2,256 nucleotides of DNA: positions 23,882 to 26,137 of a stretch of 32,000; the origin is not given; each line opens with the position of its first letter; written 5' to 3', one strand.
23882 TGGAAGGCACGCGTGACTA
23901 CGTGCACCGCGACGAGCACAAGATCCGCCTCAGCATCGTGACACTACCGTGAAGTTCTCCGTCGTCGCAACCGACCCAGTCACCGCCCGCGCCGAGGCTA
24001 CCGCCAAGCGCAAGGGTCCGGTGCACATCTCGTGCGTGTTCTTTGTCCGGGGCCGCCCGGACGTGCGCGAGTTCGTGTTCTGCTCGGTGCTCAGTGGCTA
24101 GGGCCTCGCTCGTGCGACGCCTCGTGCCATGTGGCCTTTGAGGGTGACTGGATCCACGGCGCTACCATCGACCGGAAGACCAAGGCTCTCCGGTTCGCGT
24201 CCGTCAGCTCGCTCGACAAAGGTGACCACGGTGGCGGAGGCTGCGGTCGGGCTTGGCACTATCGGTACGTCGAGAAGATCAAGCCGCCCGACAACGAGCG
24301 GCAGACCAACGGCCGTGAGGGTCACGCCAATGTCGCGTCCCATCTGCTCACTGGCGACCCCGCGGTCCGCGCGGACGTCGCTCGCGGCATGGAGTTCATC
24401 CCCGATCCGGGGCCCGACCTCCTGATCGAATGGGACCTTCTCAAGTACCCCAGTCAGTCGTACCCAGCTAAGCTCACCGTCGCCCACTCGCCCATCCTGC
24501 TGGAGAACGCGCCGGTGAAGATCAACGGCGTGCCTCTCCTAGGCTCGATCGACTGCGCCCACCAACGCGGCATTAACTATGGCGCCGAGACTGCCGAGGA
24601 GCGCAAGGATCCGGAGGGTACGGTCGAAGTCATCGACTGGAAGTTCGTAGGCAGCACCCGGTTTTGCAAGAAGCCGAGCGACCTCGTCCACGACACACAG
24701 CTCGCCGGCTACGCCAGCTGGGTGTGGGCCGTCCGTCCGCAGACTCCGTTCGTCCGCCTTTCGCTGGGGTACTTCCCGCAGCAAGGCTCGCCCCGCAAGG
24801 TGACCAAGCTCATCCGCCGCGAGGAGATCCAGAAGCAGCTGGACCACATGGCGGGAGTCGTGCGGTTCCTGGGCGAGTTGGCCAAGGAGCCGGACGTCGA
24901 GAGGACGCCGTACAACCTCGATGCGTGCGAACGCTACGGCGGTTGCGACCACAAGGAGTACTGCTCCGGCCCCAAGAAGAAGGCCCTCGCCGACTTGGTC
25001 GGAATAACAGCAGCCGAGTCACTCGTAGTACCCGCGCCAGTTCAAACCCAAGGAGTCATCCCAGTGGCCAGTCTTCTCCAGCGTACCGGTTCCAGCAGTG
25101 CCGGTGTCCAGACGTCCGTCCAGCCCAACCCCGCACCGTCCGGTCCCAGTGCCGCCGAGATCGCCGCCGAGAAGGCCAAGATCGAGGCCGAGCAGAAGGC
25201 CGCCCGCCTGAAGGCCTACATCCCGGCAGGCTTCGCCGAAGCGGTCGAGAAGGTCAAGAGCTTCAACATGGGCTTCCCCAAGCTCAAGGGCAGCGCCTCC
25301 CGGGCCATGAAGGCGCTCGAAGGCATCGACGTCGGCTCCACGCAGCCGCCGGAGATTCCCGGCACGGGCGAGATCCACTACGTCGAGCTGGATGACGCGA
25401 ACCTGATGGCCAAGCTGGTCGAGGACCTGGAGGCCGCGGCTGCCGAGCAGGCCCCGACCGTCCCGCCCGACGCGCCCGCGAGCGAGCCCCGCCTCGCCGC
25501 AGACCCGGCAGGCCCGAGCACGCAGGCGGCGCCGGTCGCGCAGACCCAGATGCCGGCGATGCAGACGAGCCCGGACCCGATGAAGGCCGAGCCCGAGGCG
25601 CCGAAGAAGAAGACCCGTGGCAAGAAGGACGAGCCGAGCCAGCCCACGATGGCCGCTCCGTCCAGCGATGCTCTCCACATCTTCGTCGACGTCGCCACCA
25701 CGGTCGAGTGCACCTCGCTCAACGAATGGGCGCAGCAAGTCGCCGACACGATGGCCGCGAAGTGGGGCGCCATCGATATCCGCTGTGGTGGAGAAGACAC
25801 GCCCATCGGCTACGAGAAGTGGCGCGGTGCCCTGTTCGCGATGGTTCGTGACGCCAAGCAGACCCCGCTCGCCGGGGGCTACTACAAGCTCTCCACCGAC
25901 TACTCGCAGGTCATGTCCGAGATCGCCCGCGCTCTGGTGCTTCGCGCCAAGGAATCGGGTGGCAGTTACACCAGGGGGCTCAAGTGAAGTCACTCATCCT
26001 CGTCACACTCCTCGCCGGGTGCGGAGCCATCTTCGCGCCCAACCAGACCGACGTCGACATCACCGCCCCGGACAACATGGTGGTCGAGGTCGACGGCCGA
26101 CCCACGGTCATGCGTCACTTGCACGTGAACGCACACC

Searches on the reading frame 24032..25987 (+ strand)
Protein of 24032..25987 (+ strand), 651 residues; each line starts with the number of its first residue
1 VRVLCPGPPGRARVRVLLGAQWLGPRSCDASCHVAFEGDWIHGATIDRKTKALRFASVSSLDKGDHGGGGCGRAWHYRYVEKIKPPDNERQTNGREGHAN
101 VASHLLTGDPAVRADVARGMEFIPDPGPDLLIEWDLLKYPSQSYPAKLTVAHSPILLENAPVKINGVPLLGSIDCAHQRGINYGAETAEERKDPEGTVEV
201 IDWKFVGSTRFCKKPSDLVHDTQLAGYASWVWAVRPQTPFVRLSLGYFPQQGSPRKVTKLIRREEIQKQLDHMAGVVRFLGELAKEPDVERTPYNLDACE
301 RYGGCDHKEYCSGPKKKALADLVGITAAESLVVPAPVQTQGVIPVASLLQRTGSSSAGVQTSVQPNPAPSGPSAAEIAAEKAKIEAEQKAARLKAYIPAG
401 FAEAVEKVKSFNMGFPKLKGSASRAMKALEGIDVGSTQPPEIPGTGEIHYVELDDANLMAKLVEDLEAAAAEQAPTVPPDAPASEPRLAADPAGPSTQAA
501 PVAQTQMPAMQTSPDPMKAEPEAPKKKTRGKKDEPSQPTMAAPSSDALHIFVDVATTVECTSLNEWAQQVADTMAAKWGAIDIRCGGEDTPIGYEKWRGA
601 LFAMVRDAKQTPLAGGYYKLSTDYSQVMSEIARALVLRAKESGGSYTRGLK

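Call 22: search_protein_families(library=pfam, proteins=[window:24032-25987:+], max_evalue=0.01)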
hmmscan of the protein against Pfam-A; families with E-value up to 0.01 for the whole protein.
window:24032-25987:+ (651 aa): 1 family
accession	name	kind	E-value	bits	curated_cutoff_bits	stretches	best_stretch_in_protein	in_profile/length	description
PF12705.13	PDDEXK_1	-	7.1e-08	33.1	22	1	193-311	133-246/247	PD-(D/E)XK nuclease superfamily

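Call 23: search_protein_families(library=phrogs, proteins=[window:24032-25987:+], max_evalue=0.001)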
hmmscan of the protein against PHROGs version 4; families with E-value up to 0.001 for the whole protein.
window:24032-25987:+ (651 aa): 0 families
